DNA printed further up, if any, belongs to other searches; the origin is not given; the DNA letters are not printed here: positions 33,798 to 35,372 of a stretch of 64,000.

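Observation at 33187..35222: RRNPP/Rap-Phr-like quorum-sensing cassette: TPR regulator overlapping a secreted pro-peptide gene, then a separate 55-aa gene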

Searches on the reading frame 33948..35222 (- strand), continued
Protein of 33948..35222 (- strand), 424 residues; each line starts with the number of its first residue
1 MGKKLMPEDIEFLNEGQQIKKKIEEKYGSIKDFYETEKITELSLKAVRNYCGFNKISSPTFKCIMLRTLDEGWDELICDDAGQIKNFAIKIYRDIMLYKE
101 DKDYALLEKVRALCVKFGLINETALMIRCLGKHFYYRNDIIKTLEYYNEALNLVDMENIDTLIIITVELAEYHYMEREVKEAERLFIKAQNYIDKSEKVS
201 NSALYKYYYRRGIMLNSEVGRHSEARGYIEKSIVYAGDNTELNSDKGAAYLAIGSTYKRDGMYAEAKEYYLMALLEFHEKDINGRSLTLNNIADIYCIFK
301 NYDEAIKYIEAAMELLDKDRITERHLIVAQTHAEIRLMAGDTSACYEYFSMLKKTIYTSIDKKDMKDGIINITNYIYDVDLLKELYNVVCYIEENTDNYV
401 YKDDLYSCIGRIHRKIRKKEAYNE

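Call 32: search_protein_families(library=pfam, proteins=[P0020, P0023, P0026, P0030, P0035, P0041, P0046, P0056, P0066], max_evalue=10)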
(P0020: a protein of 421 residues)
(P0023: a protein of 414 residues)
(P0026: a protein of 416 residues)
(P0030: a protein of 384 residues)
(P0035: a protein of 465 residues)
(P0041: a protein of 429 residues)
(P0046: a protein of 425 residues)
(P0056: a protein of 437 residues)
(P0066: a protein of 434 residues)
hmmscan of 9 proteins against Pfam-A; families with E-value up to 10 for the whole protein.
P0020 (421 aa): 27 families (the best 25 are shown)
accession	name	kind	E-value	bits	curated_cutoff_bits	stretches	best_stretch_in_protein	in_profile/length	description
PF13424.12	TPR_12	-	3.3e-18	66.1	30.1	3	242-311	2-76/77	Tetratricopeptide repeat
PF07719.23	TPR_2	-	2.6e-14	52.5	27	3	280-311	1-32/34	Tetratricopeptide repeat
PF00515.34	TPR_1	-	5.8e-12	45.3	27.8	4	281-309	2-30/34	Tetratricopeptide repeat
PF13374.12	TPR_10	-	1e-09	38.6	27.5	1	280-309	2-31/42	Tetratricopeptide repeat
PF13181.12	TPR_8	-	5e-09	36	25.7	3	280-309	1-30/34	Tetratricopeptide repeat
PF13176.12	TPR_7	-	1.9e-07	31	27.9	2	283-309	2-28/36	Tetratricopeptide repeat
PF13432.12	TPR_16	-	2e-06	28.6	32.7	2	245-268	35-57/65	Tetratricopeptide repeat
PF13428.12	TPR_14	-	3.3e-06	27.7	23.5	1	246-268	6-28/44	Tetratricopeptide repeat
PF17874.7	TPR_MalT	-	5.6e-06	26.3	45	2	125-227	45-149/336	MalT-like TPR region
PF25068.1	ARM_TT21_4th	-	3.4e-05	24.6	30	1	247-351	5-101/153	Tetratricopeptide repeat protein 21 forth ARM domain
PF09986.15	DUF2225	-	0.00019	21.7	21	1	210-352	87-197/214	Uncharacterized protein conserved in bacteria (DUF2225)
PF25058.1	ARM_TT21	-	0.00061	20.2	27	1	201-318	8-95/155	Tetratricopeptide repeat protein 21 ARM repeat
PF13414.12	TPR_11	-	0.00079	19.5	26.8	1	130-147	4-21/42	TPR repeat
PF12895.13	ANAPC3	-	0.001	19.8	27.2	1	286-321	29-62/82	Anaphase-promoting complex, cyclosome, subunit 3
PF13174.12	TPR_6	-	0.0018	19.2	26.3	0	253-266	12-25/33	Tetratricopeptide repeat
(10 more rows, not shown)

P0023 (414 aa): 14 families
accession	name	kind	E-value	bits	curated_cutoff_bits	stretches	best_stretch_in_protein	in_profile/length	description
PF13424.12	TPR_12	-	7e-14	52.2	30.1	3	202-266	6-71/77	Tetratricopeptide repeat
PF07719.23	TPR_2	-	1.8e-12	46.7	27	4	200-229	2-31/34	Tetratricopeptide repeat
PF13374.12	TPR_10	-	5.1e-11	42.7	27.5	3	278-307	3-32/42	Tetratricopeptide repeat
PF00515.34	TPR_1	-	9.7e-11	41.5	27.8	3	242-266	3-27/34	Tetratricopeptide repeat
PF13176.12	TPR_7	-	3.4e-06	27.2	27.9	2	243-265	2-24/36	Tetratricopeptide repeat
PF13181.12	TPR_8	-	1.6e-05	25.1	25.7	2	242-269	3-30/34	Tetratricopeptide repeat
PF13428.12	TPR_14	-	9.3e-05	23.2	23.5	1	202-229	4-31/44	Tetratricopeptide repeat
PF25062.1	ARM_TT21_N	-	0.00012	22.3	40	1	171-302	72-193/222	Tetratricopeptide repeat protein 21 N-terminal ARM repeat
PF04212.24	MIT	-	0.018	15.6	30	1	244-301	8-65/66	MIT (microtubule interacting and transport) domain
PF22788.2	COP9_hel_rpt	-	0.032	14.2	27.2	1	190-223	155-189/232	COP9 signalosome complex subunit 3, N-terminal helical repeats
PF13432.12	TPR_16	-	0.055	14.4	32.7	0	200-228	32-60/65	Tetratricopeptide repeat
PF13431.12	TPR_17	-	0.23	12.3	24.4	1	200-220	14-34/34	Tetratricopeptide repeat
PF25068.1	ARM_TT21_4th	-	0.24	12.1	30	1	246-347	5-99/153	Tetratricopeptide repeat protein 21 forth ARM domain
PF13174.12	TPR_6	-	0.55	11.4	26.3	0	243-263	3-23/33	Tetratricopeptide repeat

P0026 (416 aa): 14 families
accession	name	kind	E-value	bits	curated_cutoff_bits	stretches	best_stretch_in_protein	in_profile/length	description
PF13424.12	TPR_12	-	1.3e-13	51.3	30.1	4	239-300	3-67/77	Tetratricopeptide repeat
PF07719.23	TPR_2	-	5.5e-11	42.2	27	2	244-267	6-29/34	Tetratricopeptide repeat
PF00515.34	TPR_1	-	7.6e-11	41.8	27.8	2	243-267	5-29/34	Tetratricopeptide repeat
PF13176.12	TPR_7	-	0.0001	22.5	27.9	2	243-266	3-26/36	Tetratricopeptide repeat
PF13374.12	TPR_10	-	0.00032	21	27.5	1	279-300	3-24/42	Tetratricopeptide repeat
PF13181.12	TPR_8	-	0.0053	17.3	25.7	2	279-302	2-25/34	Tetratricopeptide repeat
PF13174.12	TPR_6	-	0.0055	17.7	26.3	0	245-266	6-27/33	Tetratricopeptide repeat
PF22883.1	Consortin_N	-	0.02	15.3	27.7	1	283-303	11-31/52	Consortin, N-terminal domain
PF24575.1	TPR_Slam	-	0.041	14.7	35.2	1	101-153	27-78/104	Surface lipoprotein assembly modifier, N-terminal TPR repeats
PF25472.1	DUF7902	-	0.056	14.1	26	1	230-293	11-74/85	Domain of unknown function (DUF7902)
PF17874.7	TPR_MalT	-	0.13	12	45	1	251-346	13-108/336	MalT-like TPR region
PF13431.12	TPR_17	-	0.64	10.9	24.4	0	280-298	15-33/34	Tetratricopeptide repeat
PF06480.20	FtsH_ext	-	2.5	8.8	25.5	1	32-91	21-76/103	FtsH Extracellular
PF14853.12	Fis1_TPR_C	-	4.1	8.1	25.3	0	291-307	14-30/53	Fis1 C-terminal tetratricopeptide repeat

P0030 (384 aa): 10 families
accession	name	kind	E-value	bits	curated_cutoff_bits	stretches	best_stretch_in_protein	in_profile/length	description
PF13424.12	TPR_12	-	1.6e-08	35.1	30.1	3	277-340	4-69/77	Tetratricopeptide repeat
PF07719.23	TPR_2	-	3.9e-06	27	27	2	278-305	3-30/34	Tetratricopeptide repeat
PF13181.12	TPR_8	-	0.00012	22.4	25.7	1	279-305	4-30/34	Tetratricopeptide repeat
PF00515.34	TPR_1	-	0.00014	21.9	27.8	2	279-305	4-30/34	Tetratricopeptide repeat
PF25068.1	ARM_TT21_4th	-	0.0034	18.1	30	1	254-359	15-110/153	Tetratricopeptide repeat protein 21 forth ARM domain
PF24809.1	DUF7708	-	0.014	15.6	25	1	245-311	77-139/146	Domain of unknown function (DUF7708)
PF13374.12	TPR_10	-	0.039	14.4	27.5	1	278-305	4-31/42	Tetratricopeptide repeat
PF04212.24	MIT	-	0.2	12.2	30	1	236-267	2-33/66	MIT (microtubule interacting and transport) domain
PF13431.12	TPR_17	-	0.65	10.9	24.4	0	161-181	13-33/34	Tetratricopeptide repeat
PF25570.1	TPR_DENND3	-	0.8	10.1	27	1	291-344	23-75/115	DENND3-like, TPR repeats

P0035 (465 aa): 14 families
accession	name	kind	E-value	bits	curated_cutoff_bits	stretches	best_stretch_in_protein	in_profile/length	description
PF13424.12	TPR_12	-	1.9e-13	50.8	30.1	2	239-306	2-72/77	Tetratricopeptide repeat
PF00515.34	TPR_1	-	1.9e-06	27.9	27.8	1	244-268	5-29/34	Tetratricopeptide repeat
PF07719.23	TPR_2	-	2e-06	27.9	27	1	242-269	3-30/34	Tetratricopeptide repeat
PF13181.12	TPR_8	-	2.9e-06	27.4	25.7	3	241-268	2-29/34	Tetratricopeptide repeat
PF17874.7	TPR_MalT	-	5.5e-06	26.3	45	2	250-320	11-81/336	MalT-like TPR region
PF13374.12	TPR_10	-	7.1e-05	23.1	27.5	1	239-268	1-30/42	Tetratricopeptide repeat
PF25062.1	ARM_TT21_N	-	0.00011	22.4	40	2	163-268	61-164/222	Tetratricopeptide repeat protein 21 N-terminal ARM repeat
PF13429.12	TPR_15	-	0.0037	17.2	26.2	1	224-285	130-191/280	Tetratricopeptide repeat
PF18122.6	APC1_C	-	0.021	15.3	22.9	1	363-416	17-67/164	Anaphase-promoting complex sub unit 1 C-terminal domain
PF25524.1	RSLD_CPSF6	-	0.055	14.1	27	1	111-153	6-46/96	CPSF6-like, RSLD domain, N-terminal region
PF12862.13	ANAPC5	-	0.069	13.7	23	1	75-108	48-81/91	Anaphase-promoting complex subunit 5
PF13176.12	TPR_7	-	0.31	11.7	27.9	1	243-268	2-27/36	Tetratricopeptide repeat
PF04212.24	MIT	-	0.34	11.5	30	1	240-271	4-35/66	MIT (microtubule interacting and transport) domain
PF07106.19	TBPIP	-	1.7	9.1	22.8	1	304-342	4-42/62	TBPIP/Hop2 winged helix domain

P0041 (429 aa): 18 families
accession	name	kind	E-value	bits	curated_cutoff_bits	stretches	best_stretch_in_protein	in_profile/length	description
PF13424.12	TPR_12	-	2.1e-15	57.1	30.1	1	247-317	3-76/77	Tetratricopeptide repeat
PF13374.12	TPR_10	-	1.6e-12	47.5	27.5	2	285-317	1-33/42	Tetratricopeptide repeat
PF00515.34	TPR_1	-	7e-11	41.9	27.8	3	253-276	7-30/34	Tetratricopeptide repeat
PF07719.23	TPR_2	-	2.5e-09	37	27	3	253-277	7-31/34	Tetratricopeptide repeat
PF13181.12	TPR_8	-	2e-06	28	25.7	2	253-276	7-30/34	Tetratricopeptide repeat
PF13432.12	TPR_16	-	3.4e-06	27.8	32.7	1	221-275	8-59/65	Tetratricopeptide repeat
PF13176.12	TPR_7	-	0.00016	22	27.9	1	249-275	1-27/36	Tetratricopeptide repeat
PF13428.12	TPR_14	-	0.00023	22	23.5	1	254-275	8-29/44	Tetratricopeptide repeat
PF17874.7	TPR_MalT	-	0.0023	17.7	45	1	256-352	10-107/336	MalT-like TPR region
PF14559.12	TPR_19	-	0.0054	17.5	25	1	258-279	2-23/68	Tetratricopeptide repeat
PF08631.16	SPO22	-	0.011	15.7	27.5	1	257-387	45-186/274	Meiosis protein SPO22/ZIP4 like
PF25063.1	ARM_TT21_C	-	0.03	14.6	35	1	221-281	106-163/209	Tetratricopeptide repeat protein 21 C-terminal ARM domain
PF12895.13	ANAPC3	-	0.1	13.4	27.2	2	260-312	2-49/82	Anaphase-promoting complex, cyclosome, subunit 3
PF03549.19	Tir_receptor_M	-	0.12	13.2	25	1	51-102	13-64/66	Translocated intimin receptor (Tir) intimin-binding domain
PF13414.12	TPR_11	-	0.38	10.9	26.8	0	223-243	7-27/42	TPR repeat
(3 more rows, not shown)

P0046 (425 aa): 22 families
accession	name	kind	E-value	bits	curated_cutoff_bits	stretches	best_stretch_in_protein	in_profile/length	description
PF13424.12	TPR_12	-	3.2e-18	66.1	30.1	2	249-309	7-72/77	Tetratricopeptide repeat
PF07719.23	TPR_2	-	2e-12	46.6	27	3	283-315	2-34/34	Tetratricopeptide repeat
PF00515.34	TPR_1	-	1.5e-10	40.9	27.8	2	246-275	2-31/34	Tetratricopeptide repeat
PF13181.12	TPR_8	-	8.9e-10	38.4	25.7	4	246-273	2-29/34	Tetratricopeptide repeat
PF13374.12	TPR_10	-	2.1e-06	28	27.5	1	284-310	4-30/42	Tetratricopeptide repeat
PF12895.13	ANAPC3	-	3.3e-06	27.7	27.2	1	258-331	2-70/82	Anaphase-promoting complex, cyclosome, subunit 3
PF14938.12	SNAP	-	2.7e-05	24.2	25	2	104-207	95-200/282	Soluble NSF attachment protein, SNAP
PF13428.12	TPR_14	-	0.0003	21.6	23.5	1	256-285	12-41/44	Tetratricopeptide repeat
PF25063.1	ARM_TT21_C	-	0.00035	20.9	35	1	147-285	39-168/209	Tetratricopeptide repeat protein 21 C-terminal ARM domain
PF13174.12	TPR_6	-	0.0005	21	26.3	1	247-275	2-30/33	Tetratricopeptide repeat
PF14559.12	TPR_19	-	0.00073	20.3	25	1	257-314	3-57/68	Tetratricopeptide repeat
PF23300.3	HEAT_Nup120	-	0.0018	18.6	29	1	135-167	130-162/170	Nucleoporin Nup120, HEAT repeats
PF25068.1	ARM_TT21_4th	-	0.0023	18.6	30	1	257-369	11-117/153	Tetratricopeptide repeat protein 21 forth ARM domain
PF19176.5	DUF5858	-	0.063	13.5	27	1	327-352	20-45/61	Family of unknown function (DUF5858)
PF22788.2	COP9_hel_rpt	-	0.085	12.8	27.2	1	187-237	147-194/232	COP9 signalosome complex subunit 3, N-terminal helical repeats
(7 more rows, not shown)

P0056 (437 aa): 10 families
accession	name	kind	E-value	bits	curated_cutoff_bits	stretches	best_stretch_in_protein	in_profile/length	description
PF00515.34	TPR_1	-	1.6e-09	37.6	27.8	3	204-233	4-33/34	Tetratricopeptide repeat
PF13424.12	TPR_12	-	1.7e-09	38.2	30.1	3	205-266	7-73/77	Tetratricopeptide repeat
PF07719.23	TPR_2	-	9.8e-09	35.1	27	2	202-234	2-34/34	Tetratricopeptide repeat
PF13374.12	TPR_10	-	2.2e-05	24.8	27.5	1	119-155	1-37/42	Tetratricopeptide repeat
PF13181.12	TPR_8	-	0.0012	19.3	25.7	1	203-234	3-34/34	Tetratricopeptide repeat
PF22788.2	COP9_hel_rpt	-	0.0031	17.5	27.2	1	185-228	148-192/232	COP9 signalosome complex subunit 3, N-terminal helical repeats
PF13174.12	TPR_6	-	0.025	15.7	26.3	1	204-225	3-24/33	Tetratricopeptide repeat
PF13428.12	TPR_14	-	0.055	14.6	23.5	0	205-229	5-29/44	Tetratricopeptide repeat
PF17874.7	TPR_MalT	-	0.088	12.5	45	1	164-233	44-112/336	MalT-like TPR region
PF13432.12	TPR_16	-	0.25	12.3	32.7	0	205-226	1-22/65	Tetratricopeptide repeat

P0066 (434 aa): 6 families
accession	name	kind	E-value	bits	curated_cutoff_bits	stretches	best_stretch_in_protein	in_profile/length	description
PF13424.12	TPR_12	-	7.8e-07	29.6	30.1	2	245-309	4-71/77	Tetratricopeptide repeat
PF00515.34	TPR_1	-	2.9e-06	27.3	27.8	3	245-276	2-33/34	Tetratricopeptide repeat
PF07719.23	TPR_2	-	5.9e-05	23.3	27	2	285-312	3-30/34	Tetratricopeptide repeat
PF07299.16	EF-G-binding_N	-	0.033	15.1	27.1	1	361-409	9-58/83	Elongation factor G-binding protein, N-terminal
PF13181.12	TPR_8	-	0.11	13.2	25.7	1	245-276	2-33/34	Tetratricopeptide repeat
PF13374.12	TPR_10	-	0.23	12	27.5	1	122-143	2-23/42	Tetratricopeptide repeat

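Call 40: list_cluster_members(proteins=[P0020, P0021, P0023, P0025, P0027, P0030, P0035, P0041, P0046, P0056])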
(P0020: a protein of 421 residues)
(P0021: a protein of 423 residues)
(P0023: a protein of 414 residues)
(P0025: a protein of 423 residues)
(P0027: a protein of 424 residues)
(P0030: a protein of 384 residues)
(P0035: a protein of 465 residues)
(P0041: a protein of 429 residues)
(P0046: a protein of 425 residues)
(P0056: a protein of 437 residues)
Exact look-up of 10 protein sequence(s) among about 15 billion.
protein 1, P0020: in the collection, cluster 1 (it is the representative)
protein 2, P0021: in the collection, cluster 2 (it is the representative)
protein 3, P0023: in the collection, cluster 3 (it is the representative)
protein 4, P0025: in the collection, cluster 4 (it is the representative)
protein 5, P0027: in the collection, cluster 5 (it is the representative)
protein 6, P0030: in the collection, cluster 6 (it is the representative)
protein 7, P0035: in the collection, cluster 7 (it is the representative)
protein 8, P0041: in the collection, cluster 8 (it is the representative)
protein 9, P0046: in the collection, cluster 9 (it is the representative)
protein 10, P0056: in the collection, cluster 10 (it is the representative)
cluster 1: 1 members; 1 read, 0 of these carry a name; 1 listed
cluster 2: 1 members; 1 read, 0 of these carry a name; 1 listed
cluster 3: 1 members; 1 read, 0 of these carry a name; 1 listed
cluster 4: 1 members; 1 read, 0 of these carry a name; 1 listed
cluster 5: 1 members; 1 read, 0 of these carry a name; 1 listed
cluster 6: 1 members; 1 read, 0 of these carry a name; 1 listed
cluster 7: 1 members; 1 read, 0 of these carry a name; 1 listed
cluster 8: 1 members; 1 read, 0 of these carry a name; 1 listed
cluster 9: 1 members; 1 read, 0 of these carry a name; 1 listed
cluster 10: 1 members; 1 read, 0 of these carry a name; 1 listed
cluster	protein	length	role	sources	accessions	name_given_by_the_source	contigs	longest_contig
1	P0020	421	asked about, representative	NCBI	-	-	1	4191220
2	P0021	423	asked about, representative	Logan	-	-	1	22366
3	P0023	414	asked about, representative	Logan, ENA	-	-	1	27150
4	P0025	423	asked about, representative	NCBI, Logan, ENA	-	-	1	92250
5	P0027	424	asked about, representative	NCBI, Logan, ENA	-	-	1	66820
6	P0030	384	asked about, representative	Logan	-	-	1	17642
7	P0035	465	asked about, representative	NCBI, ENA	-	-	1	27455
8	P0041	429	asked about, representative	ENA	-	-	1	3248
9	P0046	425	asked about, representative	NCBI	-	-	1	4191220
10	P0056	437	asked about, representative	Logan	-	-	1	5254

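Call 44: find_encoding_contigs(protein=P0025, flank=3000, max_places=2)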
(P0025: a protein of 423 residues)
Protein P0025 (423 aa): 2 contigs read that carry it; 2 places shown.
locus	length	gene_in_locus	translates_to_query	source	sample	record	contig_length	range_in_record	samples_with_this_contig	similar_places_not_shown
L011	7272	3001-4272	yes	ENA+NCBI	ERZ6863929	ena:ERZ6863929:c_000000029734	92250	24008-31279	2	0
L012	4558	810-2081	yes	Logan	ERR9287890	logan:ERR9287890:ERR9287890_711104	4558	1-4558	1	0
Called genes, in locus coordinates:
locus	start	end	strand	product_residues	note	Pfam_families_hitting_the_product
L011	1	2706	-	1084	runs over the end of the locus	PF04851:ResIII (weak), PF00270:DEAD, PF00271:Helicase_C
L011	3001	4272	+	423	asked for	PF13176:TPR_7 (faint), PF13374:TPR_10 (faint), PF00515:TPR_1 (faint), PF07719:TPR_2 (faint), PF13424:TPR_12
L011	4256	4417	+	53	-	-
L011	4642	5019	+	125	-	PF00392:GntR (weak)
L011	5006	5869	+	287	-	PF00005:ABC_tran, PF13304:AAA_21 (faint)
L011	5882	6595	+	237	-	-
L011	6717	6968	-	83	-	-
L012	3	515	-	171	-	?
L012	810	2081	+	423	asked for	PF13176:TPR_7 (faint), PF13374:TPR_10 (faint), PF00515:TPR_1 (faint), PF07719:TPR_2 (faint), PF13424:TPR_12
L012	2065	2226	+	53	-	-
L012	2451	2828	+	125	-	PF00392:GntR (weak)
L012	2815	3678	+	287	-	PF00005:ABC_tran, PF13304:AAA_21 (faint)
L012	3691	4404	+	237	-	-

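Call 46: find_encoding_contigs(protein=P0023, flank=3000, max_places=1)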
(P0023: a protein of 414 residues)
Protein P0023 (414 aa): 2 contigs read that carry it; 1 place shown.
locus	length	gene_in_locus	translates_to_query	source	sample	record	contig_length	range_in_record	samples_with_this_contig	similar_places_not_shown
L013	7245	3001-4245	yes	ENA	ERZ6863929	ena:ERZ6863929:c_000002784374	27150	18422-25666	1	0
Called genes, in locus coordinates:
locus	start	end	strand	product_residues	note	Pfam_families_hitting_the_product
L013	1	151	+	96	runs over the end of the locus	-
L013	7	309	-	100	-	-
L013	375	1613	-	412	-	PF01051:Rep3_N, PF21205:Rep3_C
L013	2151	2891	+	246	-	PF07833:Cu_amine_oxidN1, PF08305:NPCBM (weak)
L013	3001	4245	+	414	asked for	PF13424:TPR_12 (faint), PF00515:TPR_1 (faint), PF07719:TPR_2 (faint), PF13176:TPR_7 (faint), PF13181:TPR_8 (faint), PF13374:TPR_10 (faint)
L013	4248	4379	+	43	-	-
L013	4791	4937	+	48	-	-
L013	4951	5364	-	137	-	PF12844:HTH_19, PF13560:HTH_31, PF01381:HTH_3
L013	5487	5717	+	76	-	PF12844:HTH_19 (weak), PF01381:HTH_3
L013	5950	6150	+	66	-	-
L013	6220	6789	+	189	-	PF14493:HTH_40 (faint), PF07638:Sigma70_ECF (faint), PF06056:Terminase_5 (faint), PF00196:GerE (faint), PF04545:Sigma70_r4 (weak), PF04967:HTH_10 (faint), PF08281:Sigma70_r4_2 (weak), PF13384:HTH_23 (weak)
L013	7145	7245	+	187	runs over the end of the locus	-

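Call 47: find_encoding_contigs(protein=P0027, flank=3000, max_places=1)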
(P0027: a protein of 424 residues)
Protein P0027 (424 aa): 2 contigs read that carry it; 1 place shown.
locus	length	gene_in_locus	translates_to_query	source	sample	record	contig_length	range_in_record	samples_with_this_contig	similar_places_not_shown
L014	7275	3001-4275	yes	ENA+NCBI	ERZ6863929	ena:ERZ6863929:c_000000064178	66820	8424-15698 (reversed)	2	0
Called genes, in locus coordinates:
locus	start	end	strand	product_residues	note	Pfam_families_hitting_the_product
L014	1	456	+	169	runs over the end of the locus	-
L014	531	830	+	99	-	-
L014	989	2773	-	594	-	PF16216:GxGYxYP_N, PF20957:GxGYxYP_N_2nd, PF20958:GxGYxYP_N_3rd, PF14323:GxGYxYP_C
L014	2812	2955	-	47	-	-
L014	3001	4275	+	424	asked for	PF00515:TPR_1 (faint), PF07719:TPR_2 (faint), PF13374:TPR_10 (faint), PF13424:TPR_12 (weak)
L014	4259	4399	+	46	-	-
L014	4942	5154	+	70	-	-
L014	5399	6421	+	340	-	PF00994:MoCF_biosynth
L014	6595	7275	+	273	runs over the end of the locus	PF02625:XdhC_CoxI, PF13478:XdhC_C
